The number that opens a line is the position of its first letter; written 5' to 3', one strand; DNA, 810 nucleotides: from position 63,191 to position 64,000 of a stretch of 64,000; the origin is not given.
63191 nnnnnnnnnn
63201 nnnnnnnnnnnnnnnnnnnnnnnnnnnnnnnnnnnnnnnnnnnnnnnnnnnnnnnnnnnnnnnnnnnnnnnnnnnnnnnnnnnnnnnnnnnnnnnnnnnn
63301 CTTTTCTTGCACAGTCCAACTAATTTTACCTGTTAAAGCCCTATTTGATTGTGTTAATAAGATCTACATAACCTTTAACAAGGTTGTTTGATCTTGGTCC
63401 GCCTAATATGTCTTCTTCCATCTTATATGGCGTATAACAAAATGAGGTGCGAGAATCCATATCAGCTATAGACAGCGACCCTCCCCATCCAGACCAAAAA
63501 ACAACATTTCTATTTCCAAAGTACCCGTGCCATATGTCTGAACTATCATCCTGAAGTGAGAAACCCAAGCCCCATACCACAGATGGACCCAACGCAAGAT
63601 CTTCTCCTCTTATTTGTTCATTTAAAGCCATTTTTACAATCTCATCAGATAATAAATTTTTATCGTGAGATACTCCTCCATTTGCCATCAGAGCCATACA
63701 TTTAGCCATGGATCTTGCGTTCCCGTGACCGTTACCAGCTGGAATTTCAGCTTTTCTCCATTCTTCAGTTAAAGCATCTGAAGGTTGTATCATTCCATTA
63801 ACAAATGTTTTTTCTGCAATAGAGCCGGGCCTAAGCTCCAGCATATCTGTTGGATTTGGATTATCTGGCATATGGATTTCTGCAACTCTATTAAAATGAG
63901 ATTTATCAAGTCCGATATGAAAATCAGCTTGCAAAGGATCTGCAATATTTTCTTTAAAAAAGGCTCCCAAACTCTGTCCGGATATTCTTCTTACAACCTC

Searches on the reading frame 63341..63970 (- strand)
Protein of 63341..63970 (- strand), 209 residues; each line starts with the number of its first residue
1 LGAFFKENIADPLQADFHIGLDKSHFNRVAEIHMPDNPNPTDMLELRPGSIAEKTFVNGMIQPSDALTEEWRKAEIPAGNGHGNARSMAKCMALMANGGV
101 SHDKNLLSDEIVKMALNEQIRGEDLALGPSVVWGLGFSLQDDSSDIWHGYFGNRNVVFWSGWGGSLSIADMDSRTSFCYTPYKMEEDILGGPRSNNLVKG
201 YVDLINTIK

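Call 63: search_protein_families(library=pfam, proteins=[window:63341-63970:-], max_evalue=0.00001)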
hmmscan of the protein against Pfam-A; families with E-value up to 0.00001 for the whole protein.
window:63341-63970:- (209 aa): 1 family
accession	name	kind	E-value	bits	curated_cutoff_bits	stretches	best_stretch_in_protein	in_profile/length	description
PF00144.29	Beta-lactamase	-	3e-11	43.5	27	1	2-176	165-303/329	Beta-lactamase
